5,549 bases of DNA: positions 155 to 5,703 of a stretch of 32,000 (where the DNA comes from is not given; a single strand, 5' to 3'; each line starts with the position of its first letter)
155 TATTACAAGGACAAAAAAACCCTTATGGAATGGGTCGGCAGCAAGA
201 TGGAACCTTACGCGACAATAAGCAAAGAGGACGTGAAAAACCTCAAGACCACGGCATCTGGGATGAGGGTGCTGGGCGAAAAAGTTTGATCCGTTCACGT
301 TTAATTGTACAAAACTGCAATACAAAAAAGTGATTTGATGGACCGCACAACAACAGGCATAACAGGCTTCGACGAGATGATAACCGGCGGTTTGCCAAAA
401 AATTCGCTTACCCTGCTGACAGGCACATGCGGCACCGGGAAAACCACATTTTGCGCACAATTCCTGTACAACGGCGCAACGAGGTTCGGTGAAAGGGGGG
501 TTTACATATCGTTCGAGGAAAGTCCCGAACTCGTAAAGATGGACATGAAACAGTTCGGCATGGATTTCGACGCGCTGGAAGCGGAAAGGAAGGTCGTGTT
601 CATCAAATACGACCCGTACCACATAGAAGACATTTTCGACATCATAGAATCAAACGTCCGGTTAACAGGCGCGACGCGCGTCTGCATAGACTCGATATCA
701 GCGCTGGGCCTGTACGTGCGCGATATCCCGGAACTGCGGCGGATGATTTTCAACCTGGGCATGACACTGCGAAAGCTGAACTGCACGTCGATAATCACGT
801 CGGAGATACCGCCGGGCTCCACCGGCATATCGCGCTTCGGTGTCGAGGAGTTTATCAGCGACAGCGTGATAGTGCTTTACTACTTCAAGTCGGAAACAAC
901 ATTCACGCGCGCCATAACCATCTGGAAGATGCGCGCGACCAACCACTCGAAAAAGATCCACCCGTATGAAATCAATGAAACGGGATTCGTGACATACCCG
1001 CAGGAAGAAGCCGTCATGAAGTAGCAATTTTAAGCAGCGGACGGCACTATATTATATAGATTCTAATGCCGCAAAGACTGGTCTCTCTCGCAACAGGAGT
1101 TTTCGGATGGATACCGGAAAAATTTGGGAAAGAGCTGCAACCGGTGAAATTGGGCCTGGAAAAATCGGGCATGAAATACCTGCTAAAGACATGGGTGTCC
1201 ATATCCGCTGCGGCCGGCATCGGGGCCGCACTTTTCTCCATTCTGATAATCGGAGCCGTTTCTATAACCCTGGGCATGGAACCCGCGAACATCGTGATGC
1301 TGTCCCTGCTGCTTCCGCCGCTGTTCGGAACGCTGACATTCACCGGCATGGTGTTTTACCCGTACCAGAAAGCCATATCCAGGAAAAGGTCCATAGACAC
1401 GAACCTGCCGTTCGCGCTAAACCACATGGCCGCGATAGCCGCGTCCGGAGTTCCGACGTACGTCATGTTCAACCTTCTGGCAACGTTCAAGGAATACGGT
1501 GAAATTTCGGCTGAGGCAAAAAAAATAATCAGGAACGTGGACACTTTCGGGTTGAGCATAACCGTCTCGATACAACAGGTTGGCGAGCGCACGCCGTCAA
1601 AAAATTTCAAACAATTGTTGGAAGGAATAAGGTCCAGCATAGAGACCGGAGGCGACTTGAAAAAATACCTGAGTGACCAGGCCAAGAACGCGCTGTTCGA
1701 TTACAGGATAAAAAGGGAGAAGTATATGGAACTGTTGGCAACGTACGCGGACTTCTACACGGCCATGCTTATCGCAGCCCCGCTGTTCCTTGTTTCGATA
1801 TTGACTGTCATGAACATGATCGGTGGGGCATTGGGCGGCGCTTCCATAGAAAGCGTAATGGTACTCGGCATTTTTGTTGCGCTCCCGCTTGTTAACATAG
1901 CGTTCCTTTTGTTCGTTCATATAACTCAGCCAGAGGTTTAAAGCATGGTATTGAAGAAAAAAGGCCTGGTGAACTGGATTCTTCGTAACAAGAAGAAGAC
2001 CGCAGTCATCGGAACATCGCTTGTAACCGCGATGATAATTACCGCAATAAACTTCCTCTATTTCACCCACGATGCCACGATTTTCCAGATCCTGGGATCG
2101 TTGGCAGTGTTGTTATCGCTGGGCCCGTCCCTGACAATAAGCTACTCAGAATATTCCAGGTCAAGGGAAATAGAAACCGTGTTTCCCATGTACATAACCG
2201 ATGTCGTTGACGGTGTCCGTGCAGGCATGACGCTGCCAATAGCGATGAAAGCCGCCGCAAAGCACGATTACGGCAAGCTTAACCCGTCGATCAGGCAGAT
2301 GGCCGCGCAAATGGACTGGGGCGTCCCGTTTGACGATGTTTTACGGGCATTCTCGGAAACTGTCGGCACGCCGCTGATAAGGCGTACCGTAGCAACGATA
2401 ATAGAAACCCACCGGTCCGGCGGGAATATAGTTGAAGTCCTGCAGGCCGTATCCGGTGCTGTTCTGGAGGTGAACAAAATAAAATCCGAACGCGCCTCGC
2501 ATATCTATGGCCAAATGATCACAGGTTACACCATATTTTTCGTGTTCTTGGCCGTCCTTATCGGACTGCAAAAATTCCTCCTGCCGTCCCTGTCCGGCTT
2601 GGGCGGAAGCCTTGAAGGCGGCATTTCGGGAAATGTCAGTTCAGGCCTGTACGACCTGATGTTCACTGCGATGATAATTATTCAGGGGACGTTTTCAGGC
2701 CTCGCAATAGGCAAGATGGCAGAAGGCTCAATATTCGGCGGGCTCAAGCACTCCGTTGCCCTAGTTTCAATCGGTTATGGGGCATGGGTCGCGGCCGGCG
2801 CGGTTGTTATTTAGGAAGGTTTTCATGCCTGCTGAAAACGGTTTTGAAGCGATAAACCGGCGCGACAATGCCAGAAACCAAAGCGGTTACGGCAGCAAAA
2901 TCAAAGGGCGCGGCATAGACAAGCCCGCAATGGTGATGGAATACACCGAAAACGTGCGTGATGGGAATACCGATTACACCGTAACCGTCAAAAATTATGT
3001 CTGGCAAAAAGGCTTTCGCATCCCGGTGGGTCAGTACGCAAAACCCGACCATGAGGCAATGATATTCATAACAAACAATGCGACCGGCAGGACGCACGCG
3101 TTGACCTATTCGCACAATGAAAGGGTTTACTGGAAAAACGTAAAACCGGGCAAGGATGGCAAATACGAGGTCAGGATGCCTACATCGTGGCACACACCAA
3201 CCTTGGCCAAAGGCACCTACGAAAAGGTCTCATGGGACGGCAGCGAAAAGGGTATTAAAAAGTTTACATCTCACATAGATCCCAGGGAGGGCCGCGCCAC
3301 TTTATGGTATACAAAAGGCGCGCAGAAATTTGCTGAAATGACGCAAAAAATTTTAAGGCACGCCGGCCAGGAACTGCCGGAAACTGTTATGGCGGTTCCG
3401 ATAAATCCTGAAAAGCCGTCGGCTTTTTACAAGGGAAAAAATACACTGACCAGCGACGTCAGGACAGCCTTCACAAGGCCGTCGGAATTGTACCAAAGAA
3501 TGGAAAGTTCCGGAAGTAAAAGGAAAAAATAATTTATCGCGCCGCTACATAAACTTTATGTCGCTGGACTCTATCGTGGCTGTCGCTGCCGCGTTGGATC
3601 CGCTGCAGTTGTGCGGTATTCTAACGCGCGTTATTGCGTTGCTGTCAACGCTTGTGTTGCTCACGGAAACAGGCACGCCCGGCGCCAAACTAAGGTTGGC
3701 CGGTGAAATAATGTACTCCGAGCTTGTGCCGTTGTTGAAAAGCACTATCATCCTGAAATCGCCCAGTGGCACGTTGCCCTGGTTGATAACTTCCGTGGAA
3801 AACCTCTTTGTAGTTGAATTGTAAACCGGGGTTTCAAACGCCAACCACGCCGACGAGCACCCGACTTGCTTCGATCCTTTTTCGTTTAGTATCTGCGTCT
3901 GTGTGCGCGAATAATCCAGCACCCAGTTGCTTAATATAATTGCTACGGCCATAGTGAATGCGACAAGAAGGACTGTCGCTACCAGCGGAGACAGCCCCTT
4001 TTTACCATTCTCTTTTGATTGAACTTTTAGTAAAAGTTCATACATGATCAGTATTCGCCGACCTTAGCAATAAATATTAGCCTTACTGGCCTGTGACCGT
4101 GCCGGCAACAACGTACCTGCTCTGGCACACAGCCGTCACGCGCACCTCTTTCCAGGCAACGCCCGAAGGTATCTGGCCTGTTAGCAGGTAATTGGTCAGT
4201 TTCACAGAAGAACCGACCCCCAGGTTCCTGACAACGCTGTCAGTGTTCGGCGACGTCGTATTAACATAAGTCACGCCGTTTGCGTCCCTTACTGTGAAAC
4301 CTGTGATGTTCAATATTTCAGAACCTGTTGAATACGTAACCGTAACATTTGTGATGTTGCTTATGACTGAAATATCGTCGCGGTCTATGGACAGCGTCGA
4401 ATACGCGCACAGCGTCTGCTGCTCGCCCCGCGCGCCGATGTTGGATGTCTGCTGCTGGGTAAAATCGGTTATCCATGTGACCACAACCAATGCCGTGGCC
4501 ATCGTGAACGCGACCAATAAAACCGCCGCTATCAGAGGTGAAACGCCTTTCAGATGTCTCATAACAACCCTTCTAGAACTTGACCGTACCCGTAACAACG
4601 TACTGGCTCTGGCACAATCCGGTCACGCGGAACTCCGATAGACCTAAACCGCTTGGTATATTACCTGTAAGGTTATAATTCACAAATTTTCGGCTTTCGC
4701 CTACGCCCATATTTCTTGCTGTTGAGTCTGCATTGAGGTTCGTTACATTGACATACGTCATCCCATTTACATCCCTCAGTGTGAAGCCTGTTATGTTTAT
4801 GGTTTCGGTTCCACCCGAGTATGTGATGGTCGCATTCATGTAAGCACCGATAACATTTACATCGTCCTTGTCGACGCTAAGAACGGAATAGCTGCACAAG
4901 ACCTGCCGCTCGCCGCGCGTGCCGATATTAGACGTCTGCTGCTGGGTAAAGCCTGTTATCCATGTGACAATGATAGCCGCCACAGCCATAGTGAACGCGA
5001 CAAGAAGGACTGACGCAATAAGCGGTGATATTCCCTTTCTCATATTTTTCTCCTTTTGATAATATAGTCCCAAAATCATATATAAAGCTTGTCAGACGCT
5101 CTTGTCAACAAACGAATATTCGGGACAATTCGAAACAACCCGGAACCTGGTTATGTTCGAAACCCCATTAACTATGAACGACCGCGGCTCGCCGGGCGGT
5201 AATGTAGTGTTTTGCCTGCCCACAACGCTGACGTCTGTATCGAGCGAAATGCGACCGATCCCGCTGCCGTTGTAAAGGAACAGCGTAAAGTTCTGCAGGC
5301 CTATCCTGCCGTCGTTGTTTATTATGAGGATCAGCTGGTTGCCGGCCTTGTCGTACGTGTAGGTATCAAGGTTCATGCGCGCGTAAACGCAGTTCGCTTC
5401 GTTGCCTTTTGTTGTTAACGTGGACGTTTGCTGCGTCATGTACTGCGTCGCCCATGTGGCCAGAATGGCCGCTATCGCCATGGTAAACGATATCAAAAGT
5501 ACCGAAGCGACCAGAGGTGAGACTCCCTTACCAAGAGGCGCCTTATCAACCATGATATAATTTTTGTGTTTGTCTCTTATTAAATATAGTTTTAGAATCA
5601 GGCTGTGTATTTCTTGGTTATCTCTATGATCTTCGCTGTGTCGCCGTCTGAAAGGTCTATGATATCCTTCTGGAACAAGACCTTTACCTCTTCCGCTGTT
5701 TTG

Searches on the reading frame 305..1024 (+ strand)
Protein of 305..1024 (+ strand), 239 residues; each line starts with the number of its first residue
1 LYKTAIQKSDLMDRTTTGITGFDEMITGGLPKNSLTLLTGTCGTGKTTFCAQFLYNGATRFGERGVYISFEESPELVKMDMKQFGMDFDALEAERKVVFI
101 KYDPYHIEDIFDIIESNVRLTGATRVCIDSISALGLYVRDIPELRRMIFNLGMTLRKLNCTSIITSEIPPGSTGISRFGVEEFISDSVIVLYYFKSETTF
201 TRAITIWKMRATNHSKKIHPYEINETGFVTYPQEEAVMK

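Call 10: search_protein_families(library=pfam, proteins=[window:305-1024:+], max_evalue=0.01)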
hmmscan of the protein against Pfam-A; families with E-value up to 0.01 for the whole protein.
window:305-1024:+ (239 aa): 8 families
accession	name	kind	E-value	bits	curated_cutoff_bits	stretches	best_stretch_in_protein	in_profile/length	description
PF06745.19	ATPase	-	4.9e-68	229.4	26.6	1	16-234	2-230/231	KaiC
PF13481.12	AAA_25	-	1.5e-06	28.4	27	1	18-164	18-186/195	AAA domain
PF03796.21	DnaB_C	-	0.00024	21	27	1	16-76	3-62/255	DnaB-like helicase C terminal domain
PF25199.1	nSTAND_NTPase5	-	0.0027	18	34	1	32-116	40-118/145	Novel STAND NTPase 5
PF08423.17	Rad51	-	0.003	17.3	22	1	14-53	7-46/244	Rad51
PF00154.27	RecA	-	0.0061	16.5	27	1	12-134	30-142/262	recA bacterial DNA recombination protein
PF13173.12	AAA_14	-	0.0074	16.7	27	0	33-82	2-49/129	AAA domain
PF13238.12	AAA_18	-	0.0097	16.8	29.4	0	37-53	2-18/128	AAA domain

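Call 70: search_protein_families(library=ncbifam, proteins=[window:305-1024:+], max_evalue=0.01)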
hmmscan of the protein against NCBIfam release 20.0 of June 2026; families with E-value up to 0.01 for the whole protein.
window:305-1024:+ (239 aa): 21 families
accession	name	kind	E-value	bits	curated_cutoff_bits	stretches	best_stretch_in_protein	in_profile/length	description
NF006799.0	PRK09302.1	equivalog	1.4e-54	185.6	408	1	10-232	8-240/515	circadian clock protein KaiC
TIGR03880.1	KaiC_arch_3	hypoth_equivalog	1e-48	165.8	249.45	1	18-233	1-220/224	KaiC domain-containing protein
TIGR03877.1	thermo_KaiC_1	hypoth_equivalog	9.9e-44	149.6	307.25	2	12-100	1-88/238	KaiC domain-containing protein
TIGR02655.1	circ_KaiC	equivalog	6.2e-39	134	546.25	1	15-232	3-230/484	circadian clock protein KaiC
TIGR03881.1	KaiC_arch_4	hypoth_equivalog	2.1e-33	115.9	247.8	1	14-225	2-222/231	KaiC domain-containing protein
TIGR03878.1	thermo_KaiC_2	hypoth_equivalog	1.2e-10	41.1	232.2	1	27-167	30-174/259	KaiC domain-containing protein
NF052589.1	ArlH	equivalog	1.9e-10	40.8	215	1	22-209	9-200/229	archaellum protein ArlH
NF004723.0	PRK06067.1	subfamily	7.4e-10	38.7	194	1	11-137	12-144/243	flagellar accessory protein FlaH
TIGR00416.1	sms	equivalog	6.9e-08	31.7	403.05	1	6-133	68-181/454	DNA repair protein RadA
NF003301.0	PRK04301.1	equivalog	8.7e-06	25.1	259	1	7-55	75-123/316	DNA repair and recombination protein RadA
TIGR02236.1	recomb_radA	equivalog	3.4e-05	23.4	361.15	1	6-53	69-116/311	DNA repair and recombination protein RadA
TIGR02237.1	recomb_radB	equivalog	3.5e-05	23.8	172.4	1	23-179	2-162/210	DNA repair and recombination protein RadB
NF004629.0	PRK05973.1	equivalog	0.00019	20.6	156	1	26-168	57-192/237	DNA helicase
TIGR00665.1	DnaB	equivalog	0.00026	19.9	385.25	1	7-75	170-237/435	replicative DNA helicase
TIGR03600.1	phage_DnaB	exception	0.00062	18.9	498.65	1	16-74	178-235/421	phage replicative helicase, DnaB family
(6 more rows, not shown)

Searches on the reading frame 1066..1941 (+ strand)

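Call 10: search_protein_families(library=pfam, proteins=[window:1066-1941:+], max_evalue=0.01)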
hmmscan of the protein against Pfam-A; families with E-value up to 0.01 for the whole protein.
window:1066-1941:+ (291 aa): 1 family
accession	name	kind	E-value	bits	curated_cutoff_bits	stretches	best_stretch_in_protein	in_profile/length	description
PF00482.28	T2SSF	-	1.2e-14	54.8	25.2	1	118-243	2-122/125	Type II secretion system (T2SS), protein F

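Call 70: search_protein_families(library=ncbifam, proteins=[window:1066-1941:+], max_evalue=0.01)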
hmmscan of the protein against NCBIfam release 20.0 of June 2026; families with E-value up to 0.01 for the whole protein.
window:1066-1941:+ (291 aa): 5 families
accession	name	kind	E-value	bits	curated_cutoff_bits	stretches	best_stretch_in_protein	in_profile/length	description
NF004704.2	PRK06041.1-2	equivalog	5.8e-31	107.8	550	1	55-290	17-249/555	archaellar assembly protein ArlJ/FlaJ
NF004705.1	PRK06041.1-3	equivalog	1.6e-21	76.8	400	1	109-288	2-175/465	archaellar assembly protein ArlJ/FlaJ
NF053673.1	bindosome_BasF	exception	1.1e-15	57.3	1300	1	55-250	149-341/656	bindosome assembly system membrane anchoring protein BasF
NF046075.1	UpsF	equivalog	4.5e-15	55.4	400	1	56-290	34-252/484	membrane pilin protein UpsF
NF004703.2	PRK06041.1-1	equivalog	3.6e-12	45.4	570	1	100-273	26-196/525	archaellar assembly protein ArlJ/FlaJ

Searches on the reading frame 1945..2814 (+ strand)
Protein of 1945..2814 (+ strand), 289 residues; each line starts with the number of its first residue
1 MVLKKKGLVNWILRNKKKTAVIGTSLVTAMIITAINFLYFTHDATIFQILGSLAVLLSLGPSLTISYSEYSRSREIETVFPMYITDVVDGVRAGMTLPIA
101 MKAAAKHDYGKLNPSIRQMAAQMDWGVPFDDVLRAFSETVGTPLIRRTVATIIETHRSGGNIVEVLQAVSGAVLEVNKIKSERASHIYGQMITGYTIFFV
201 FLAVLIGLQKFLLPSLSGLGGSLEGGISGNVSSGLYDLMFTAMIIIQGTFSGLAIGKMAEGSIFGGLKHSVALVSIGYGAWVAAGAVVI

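Call 10: search_protein_families(library=pfam, proteins=[window:1945-2814:+], max_evalue=0.01)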
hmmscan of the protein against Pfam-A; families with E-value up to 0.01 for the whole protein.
window:1945-2814:+ (289 aa): 2 families
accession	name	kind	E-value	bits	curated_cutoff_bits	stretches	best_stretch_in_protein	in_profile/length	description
PF00482.28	T2SSF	-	1.3e-16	61.2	25.2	1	87-206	5-121/125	Type II secretion system (T2SS), protein F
PF24357.1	TMD0_ABC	-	0.0078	16.8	27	1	18-83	65-130/159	ABC transporter TMD0 domain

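Call 70: search_protein_families(library=ncbifam, proteins=[window:1945-2814:+], max_evalue=0.01)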
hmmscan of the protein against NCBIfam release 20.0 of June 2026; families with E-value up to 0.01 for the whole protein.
window:1945-2814:+ (289 aa): 5 families
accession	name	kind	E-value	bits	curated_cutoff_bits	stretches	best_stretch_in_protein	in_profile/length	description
NF004705.1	PRK06041.1-3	equivalog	2.3e-11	43.3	400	1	22-264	190-433/465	archaellar assembly protein ArlJ/FlaJ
NF004704.2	PRK06041.1-2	equivalog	3e-07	29.5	550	1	18-278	268-540/555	archaellar assembly protein ArlJ/FlaJ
NF004703.2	PRK06041.1-1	equivalog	3.6e-06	25.6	570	1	25-212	238-417/525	archaellar assembly protein ArlJ/FlaJ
NF046075.1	UpsF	equivalog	2e-05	23.6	400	1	31-246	267-457/484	membrane pilin protein UpsF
NF041012.2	T4P_ComGB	equivalog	0.0013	18.1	240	1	92-226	15-137/332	competence type IV pilus assembly protein ComGB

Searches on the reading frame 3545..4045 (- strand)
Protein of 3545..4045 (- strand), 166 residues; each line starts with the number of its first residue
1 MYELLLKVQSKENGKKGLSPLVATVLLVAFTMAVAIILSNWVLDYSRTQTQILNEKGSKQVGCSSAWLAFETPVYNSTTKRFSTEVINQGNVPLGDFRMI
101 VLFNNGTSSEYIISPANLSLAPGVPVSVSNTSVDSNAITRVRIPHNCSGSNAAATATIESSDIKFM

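Call 10: search_protein_families(library=pfam, proteins=[window:3545-4045:-], max_evalue=0.01)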
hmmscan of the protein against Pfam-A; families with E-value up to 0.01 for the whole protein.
window:3545-4045:- (166 aa): 0 families

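Call 70: search_protein_families(library=ncbifam, proteins=[window:3545-4045:-], max_evalue=0.01)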
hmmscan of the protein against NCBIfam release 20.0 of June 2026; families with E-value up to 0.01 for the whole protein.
window:3545-4045:- (166 aa): 2 families
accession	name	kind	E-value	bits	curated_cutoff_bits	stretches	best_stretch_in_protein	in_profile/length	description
TIGR02537.2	arch_flag_Nterm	domain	1e-05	25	20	1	15-43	2-30/33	archaellin/type IV pilin N-terminal domain-containing protein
NF046073.1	UpsA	equivalog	4.7e-05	23.5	130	1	15-128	1-100/136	pilin subunit UpsA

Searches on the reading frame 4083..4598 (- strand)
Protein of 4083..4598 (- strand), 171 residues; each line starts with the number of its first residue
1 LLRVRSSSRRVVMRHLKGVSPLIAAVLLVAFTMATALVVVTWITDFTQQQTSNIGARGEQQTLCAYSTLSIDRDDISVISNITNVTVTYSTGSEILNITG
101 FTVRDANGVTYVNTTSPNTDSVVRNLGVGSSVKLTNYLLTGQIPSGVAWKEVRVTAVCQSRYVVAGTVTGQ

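Call 10: search_protein_families(library=pfam, proteins=[window:4083-4598:-], max_evalue=0.01)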
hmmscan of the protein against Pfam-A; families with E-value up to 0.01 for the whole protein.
window:4083-4598:- (171 aa): 1 family
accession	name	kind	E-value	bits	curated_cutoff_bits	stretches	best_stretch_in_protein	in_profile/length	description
PF07790.16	Pilin_N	-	0.0045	18.3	25.2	1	17-58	1-42/78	Archaeal Type IV pilin, N-terminal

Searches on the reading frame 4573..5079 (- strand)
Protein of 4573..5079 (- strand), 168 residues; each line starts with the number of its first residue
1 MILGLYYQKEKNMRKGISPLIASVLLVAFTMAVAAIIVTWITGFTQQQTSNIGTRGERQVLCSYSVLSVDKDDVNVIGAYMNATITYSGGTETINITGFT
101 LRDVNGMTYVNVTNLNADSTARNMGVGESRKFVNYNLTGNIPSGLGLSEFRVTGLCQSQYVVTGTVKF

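Call 10: search_protein_families(library=pfam, proteins=[window:4573-5079:-], max_evalue=0.01)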
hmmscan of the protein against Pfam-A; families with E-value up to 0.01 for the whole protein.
window:4573-5079:- (168 aa): 1 family
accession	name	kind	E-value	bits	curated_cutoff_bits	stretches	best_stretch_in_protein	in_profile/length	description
PF07790.16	Pilin_N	-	0.00028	22.1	25.2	1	15-50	1-36/78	Archaeal Type IV pilin, N-terminal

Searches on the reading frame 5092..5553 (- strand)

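Call 10: search_protein_families(library=pfam, proteins=[window:5092-5553:-], max_evalue=0.01)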
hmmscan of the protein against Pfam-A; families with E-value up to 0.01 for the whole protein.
window:5092-5553:- (153 aa): 1 family
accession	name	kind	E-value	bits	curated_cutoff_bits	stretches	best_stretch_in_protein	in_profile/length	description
PF07790.16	Pilin_N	-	9.2e-05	23.7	25.2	1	9-46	1-39/78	Archaeal Type IV pilin, N-terminal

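Call 70: search_protein_families(library=ncbifam, proteins=[window:5092-5553:-], max_evalue=0.01)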
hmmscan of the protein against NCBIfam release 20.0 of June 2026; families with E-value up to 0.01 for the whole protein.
window:5092-5553:- (153 aa): 3 families
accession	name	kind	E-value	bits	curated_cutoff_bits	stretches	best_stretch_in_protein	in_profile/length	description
NF046073.1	UpsA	equivalog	5.8e-07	29.7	130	1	9-125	2-99/136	pilin subunit UpsA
TIGR02537.2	arch_flag_Nterm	domain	1.5e-05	24.4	20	1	9-38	3-32/33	archaellin/type IV pilin N-terminal domain-containing protein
NF052590.1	ArlF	equivalog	0.0011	19.1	110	1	15-141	8-133/137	archaellum stator protein ArlF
